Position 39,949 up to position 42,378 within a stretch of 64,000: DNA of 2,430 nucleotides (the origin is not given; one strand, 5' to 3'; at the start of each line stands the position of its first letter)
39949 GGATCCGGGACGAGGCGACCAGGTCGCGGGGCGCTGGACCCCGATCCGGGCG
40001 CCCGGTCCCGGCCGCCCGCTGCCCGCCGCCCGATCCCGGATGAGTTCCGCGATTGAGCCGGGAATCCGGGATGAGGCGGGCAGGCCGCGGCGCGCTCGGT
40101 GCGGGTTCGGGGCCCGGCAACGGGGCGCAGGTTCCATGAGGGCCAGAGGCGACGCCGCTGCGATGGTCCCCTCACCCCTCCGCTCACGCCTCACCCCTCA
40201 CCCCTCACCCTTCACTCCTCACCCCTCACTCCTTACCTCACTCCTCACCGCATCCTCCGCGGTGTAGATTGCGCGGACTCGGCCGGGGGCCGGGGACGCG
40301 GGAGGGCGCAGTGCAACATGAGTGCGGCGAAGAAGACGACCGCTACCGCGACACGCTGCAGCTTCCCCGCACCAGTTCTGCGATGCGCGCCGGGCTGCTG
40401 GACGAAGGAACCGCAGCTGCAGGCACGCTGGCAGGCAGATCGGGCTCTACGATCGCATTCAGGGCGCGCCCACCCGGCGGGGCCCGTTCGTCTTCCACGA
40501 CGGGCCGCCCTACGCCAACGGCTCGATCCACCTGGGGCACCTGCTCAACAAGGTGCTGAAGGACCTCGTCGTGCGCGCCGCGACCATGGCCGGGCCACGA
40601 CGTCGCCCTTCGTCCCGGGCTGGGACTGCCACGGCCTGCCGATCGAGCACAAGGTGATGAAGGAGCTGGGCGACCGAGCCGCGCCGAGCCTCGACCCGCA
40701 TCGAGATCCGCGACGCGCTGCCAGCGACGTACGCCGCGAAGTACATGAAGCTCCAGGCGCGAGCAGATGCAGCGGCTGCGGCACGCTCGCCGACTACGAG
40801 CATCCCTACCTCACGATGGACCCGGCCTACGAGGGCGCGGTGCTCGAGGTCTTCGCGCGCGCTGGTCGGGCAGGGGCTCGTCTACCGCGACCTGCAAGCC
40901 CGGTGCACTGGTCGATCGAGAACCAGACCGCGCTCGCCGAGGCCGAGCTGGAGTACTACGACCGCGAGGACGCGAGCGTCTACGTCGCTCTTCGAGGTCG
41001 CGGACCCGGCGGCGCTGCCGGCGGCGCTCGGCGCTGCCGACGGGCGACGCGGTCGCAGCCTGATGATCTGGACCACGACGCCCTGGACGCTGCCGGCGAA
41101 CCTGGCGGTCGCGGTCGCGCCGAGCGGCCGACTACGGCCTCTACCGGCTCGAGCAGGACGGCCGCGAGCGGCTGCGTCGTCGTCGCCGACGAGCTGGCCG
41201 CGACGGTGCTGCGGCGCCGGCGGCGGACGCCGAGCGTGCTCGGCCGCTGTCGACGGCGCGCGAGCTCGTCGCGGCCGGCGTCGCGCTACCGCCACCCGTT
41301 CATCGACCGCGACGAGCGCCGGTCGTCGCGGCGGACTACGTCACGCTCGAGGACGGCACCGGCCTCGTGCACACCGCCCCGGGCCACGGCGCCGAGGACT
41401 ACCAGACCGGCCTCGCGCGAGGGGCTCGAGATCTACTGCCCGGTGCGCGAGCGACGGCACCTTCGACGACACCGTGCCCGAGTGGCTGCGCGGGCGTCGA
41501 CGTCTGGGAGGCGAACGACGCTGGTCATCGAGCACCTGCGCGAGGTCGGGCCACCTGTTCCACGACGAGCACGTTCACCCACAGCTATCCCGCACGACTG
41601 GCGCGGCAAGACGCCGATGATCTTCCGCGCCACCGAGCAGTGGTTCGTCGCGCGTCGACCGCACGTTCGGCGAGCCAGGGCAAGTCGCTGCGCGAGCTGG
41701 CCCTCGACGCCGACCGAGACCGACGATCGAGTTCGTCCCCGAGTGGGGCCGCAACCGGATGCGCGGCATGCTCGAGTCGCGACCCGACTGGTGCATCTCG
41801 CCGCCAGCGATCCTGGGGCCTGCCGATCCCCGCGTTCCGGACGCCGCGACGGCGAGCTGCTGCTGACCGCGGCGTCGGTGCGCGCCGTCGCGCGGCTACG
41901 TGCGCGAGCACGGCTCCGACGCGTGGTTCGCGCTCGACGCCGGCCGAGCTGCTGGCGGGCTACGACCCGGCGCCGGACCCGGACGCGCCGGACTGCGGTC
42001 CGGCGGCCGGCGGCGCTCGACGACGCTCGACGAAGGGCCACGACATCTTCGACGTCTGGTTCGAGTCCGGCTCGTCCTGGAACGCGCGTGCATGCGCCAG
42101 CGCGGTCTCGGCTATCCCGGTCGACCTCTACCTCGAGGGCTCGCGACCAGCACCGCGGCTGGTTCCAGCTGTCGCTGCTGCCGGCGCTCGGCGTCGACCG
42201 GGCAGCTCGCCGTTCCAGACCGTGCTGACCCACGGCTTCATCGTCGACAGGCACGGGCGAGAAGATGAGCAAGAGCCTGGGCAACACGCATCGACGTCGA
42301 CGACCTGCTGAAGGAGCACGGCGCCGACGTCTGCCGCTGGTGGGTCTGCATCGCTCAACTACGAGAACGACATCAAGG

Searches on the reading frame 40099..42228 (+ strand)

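Call 65: search_protein_families(library=pfam, proteins=[window:40099-42228:+], max_evalue=0.00001)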
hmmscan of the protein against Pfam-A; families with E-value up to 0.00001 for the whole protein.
window:40099-42228:+ (709 aa): 1 family
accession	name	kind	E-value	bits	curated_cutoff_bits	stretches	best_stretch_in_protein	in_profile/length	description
PF00133.28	tRNA-synt_1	-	5.5e-23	81.8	22.7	1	167-520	61-197/414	tRNA synthetases class I (I, L, M and V)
